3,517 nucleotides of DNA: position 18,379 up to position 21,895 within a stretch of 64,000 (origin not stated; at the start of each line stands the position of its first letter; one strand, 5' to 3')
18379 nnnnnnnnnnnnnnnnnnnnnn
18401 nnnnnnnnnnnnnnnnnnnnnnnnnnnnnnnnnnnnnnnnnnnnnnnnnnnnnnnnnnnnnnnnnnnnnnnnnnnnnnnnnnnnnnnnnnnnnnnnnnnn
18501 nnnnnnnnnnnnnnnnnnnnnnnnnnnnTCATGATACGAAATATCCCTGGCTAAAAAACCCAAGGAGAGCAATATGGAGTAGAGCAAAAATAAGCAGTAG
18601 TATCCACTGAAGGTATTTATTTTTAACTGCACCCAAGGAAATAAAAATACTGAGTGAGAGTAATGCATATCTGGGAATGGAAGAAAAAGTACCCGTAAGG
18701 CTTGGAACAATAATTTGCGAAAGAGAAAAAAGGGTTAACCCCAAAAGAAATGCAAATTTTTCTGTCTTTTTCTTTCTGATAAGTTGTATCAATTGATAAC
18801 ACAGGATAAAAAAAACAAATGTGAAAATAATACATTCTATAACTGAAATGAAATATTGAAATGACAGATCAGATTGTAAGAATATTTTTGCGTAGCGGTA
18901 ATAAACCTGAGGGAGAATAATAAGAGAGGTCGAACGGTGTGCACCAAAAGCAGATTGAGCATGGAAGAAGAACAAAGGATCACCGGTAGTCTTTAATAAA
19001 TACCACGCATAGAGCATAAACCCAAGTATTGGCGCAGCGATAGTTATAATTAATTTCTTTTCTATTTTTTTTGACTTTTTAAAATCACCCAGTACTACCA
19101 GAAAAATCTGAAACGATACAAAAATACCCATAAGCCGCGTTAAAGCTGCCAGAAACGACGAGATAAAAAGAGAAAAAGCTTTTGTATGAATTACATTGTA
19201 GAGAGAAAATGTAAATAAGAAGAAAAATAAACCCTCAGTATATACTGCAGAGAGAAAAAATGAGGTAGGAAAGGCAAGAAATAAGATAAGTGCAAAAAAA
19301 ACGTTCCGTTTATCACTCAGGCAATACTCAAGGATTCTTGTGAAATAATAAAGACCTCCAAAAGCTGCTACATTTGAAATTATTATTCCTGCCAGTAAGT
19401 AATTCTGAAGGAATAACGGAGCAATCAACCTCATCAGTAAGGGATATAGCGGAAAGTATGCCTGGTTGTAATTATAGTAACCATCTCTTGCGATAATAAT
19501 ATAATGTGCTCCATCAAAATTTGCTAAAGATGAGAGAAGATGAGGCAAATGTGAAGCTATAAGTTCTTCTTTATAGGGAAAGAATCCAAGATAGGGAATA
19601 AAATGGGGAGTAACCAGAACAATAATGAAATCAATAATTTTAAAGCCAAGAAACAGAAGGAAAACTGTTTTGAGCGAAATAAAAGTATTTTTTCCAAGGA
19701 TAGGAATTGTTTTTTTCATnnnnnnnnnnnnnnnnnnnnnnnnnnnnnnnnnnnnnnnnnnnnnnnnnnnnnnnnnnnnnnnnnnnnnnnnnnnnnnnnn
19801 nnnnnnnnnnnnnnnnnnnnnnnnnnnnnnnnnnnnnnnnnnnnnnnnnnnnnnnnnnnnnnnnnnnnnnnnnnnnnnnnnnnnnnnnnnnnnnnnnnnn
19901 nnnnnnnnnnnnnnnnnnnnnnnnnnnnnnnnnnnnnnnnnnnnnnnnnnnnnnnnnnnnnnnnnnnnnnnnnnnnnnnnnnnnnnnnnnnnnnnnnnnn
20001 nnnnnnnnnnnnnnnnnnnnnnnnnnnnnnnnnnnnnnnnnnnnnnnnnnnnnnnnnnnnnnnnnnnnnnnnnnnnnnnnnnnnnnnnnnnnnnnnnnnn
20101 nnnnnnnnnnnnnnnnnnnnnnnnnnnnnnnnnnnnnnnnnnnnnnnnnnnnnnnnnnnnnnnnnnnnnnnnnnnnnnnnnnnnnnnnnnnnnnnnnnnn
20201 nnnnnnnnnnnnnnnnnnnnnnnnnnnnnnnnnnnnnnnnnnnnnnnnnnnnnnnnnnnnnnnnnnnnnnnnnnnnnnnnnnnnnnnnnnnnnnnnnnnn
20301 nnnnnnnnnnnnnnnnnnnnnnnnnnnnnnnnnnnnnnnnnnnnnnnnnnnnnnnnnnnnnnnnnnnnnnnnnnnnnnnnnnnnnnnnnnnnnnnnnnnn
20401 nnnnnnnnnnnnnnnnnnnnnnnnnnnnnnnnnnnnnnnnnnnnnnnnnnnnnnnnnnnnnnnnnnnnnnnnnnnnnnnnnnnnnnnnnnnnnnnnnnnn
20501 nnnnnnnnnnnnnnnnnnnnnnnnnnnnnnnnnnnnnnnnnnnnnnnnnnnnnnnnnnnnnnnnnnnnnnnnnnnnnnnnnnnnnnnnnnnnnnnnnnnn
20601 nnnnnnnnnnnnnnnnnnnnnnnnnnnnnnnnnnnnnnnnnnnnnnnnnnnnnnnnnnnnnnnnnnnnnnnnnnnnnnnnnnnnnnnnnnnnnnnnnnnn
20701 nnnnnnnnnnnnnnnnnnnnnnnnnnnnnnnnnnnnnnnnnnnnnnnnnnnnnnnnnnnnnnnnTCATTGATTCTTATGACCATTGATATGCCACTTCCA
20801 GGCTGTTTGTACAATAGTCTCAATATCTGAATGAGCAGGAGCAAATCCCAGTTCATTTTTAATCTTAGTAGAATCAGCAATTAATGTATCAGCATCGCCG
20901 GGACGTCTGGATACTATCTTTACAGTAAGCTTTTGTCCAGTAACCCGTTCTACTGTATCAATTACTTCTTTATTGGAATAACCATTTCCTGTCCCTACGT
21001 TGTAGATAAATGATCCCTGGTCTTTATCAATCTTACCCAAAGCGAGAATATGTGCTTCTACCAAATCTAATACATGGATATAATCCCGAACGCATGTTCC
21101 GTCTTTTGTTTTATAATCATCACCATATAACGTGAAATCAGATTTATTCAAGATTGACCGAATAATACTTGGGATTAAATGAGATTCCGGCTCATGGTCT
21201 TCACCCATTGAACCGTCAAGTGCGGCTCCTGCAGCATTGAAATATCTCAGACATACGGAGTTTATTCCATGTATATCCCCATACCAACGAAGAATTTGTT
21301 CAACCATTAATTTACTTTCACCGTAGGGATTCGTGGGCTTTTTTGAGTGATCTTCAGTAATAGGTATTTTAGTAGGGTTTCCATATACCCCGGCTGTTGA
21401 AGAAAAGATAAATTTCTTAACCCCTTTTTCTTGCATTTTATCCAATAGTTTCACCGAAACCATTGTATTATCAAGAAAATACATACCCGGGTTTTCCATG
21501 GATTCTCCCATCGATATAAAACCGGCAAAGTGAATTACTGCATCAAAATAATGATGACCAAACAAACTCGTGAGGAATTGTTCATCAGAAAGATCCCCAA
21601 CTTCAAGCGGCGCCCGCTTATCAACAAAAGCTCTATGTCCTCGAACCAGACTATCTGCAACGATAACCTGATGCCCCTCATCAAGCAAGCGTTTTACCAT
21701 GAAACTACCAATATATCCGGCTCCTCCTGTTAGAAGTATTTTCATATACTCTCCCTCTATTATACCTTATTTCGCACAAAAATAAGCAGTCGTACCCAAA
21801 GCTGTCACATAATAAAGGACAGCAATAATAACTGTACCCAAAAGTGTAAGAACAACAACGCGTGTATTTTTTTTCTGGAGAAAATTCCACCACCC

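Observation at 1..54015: About 54-kb glycosylation supercluster with about 20 GT-C-like polytopic membrane transferase candidates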

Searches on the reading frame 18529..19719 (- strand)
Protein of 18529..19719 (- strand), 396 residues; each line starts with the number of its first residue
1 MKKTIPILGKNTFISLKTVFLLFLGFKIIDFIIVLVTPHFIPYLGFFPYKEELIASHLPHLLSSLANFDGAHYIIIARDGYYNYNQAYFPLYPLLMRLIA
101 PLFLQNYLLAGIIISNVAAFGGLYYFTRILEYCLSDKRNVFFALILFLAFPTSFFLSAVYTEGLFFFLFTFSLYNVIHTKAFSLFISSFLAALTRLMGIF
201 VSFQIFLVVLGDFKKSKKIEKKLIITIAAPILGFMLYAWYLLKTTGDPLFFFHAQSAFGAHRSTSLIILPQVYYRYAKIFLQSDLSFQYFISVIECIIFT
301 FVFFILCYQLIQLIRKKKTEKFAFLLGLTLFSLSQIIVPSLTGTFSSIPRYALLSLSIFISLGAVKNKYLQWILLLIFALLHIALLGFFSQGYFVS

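Call 9: search_protein_families(library=pfam, max_evalue=0.01, proteins=[window:18529-19719:-])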
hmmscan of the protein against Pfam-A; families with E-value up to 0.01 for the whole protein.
window:18529-19719:- (396 aa): 1 family
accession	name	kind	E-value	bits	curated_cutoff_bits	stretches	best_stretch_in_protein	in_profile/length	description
PF04188.19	Mannosyl_trans2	-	4.5e-06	26.7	22.4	1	52-205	45-216/443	Mannosyltransferase (PIG-V)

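Call 15: search_protein_families(library=ncbifam, max_evalue=0.1, proteins=[window:18529-19719:-])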
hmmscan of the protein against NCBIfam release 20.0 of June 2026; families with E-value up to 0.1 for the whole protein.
window:18529-19719:- (396 aa): 0 families

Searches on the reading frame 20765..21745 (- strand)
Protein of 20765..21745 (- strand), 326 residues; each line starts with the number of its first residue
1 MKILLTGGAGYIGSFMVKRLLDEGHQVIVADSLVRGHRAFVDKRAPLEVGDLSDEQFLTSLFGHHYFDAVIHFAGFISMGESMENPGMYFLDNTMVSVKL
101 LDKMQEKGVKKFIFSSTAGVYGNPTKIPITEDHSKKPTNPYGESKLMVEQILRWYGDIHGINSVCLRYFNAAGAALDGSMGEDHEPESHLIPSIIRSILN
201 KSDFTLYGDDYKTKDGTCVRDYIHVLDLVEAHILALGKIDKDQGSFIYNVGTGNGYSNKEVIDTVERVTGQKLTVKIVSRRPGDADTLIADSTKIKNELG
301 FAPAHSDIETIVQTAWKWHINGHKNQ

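Call 9: search_protein_families(library=pfam, max_evalue=0.01, proteins=[window:20765-21745:-])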
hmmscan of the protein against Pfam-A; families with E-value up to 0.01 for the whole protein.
window:20765-21745:- (326 aa): 9 families
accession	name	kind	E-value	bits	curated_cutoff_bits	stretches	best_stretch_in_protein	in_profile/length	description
PF01370.27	Epimerase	-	1.3e-58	198.7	20.9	1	3-251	1-240/240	NAD dependent epimerase/dehydratase family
PF16363.11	GDP_Man_Dehyd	-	1e-52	180.1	27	1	4-306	1-324/332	GDP-mannose 4,6 dehydratase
PF01073.25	3Beta_HSD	-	2e-13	50.4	22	1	5-245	2-239/280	3-beta hydroxysteroid dehydrogenase/isomerase family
PF04321.23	RmlD_sub_bind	-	5.2e-12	45.9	27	1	1-155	1-139/287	RmlD substrate binding domain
PF13460.12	NAD_binding_10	-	5.5e-10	39.8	27.2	1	7-153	1-132/184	NAD(P)H-binding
PF07993.18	NAD_binding_4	-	2.3e-09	37.2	20.1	1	67-182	89-218/258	Male sterility protein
PF02719.21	Polysacc_synt_2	-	4.2e-09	36.5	20.2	1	3-173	1-173/293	Polysaccharide biosynthesis protein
PF05368.20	NmrA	-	5.7e-08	33.1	27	1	2-119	4-109/298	NmrA-like family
PF08659.16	KR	-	0.0088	16.4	22.6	0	3-32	3-32/180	KR domain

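Call 74: search_protein_families(library=ncbifam, max_evalue=1e-10, proteins=[window:20765-21745:-])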
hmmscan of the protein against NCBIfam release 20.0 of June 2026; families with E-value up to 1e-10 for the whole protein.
window:20765-21745:- (326 aa): 14 families
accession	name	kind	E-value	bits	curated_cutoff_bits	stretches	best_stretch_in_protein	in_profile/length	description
TIGR01179.1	galE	equivalog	1.4e-119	398.9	262.3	1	2-322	1-328/332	UDP-glucose 4-epimerase GalE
NF007956.0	PRK10675.1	subfamily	1.2e-76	258.1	394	1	1-320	1-330/338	UDP-glucose 4-epimerase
TIGR01181.1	dTDP_gluc_dehyt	equivalog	1.3e-39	136.1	365.1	1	2-321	1-313/321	dTDP-glucose 4,6-dehydratase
TIGR02197.1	heptose_epim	equivalog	2e-37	129.1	274.6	1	3-276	1-267/316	ADP-glyceromanno-heptose 6-epimerase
TIGR04180.1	EDH_00030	hypoth_equivalog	1.4e-28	99.8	475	1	3-305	1-296/297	NAD-dependent 4,6-dehydratase LegB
NF008360.0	PRK11150.1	equivalog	3.5e-20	72.4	452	1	3-268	2-253/310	ADP-glyceromanno-heptose 6-epimerase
NF007490.0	PRK10084.1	subfamily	1.1e-18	67.4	649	1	1-322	1-337/361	dTDP-glucose 4,6-dehydratase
NF011728.1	PRK15181.1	equivalog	2.2e-18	66.4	760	1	3-324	18-342/348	Vi polysaccharide biosynthesis UDP-N-acetylglucosaminuronic acid C-4 epimerase TviC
NF007582.0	PRK10217.1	equivalog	1.4e-17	63.9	698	1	2-319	3-331/355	dTDP-glucose 4,6-dehydratase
NF043036.1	ErythonDh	equivalog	4.1e-17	62.4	325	1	1-156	1-164/321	D-erythronate dehydrogenase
NF047922.1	GDPFucSynFcl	equivalog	6.8e-17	61.9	500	1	2-324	4-306/308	GDP-L-fucose synthase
TIGR02622.1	CDP_4_6_dhtase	equivalog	2.2e-15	56.7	278.45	1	2-321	6-332/352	CDP-glucose 4,6-dehydratase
TIGR03466.1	HpnA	hypoth_equivalog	1.2e-12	47.4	367.65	1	1-153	1-153/327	hopanoid-associated sugar epimerase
NF042422.1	oxyalk_red_OleD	equivalog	1.3e-11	44.5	580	1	1-143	1-133/329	2-alkyl-3-oxoalkanoate reductase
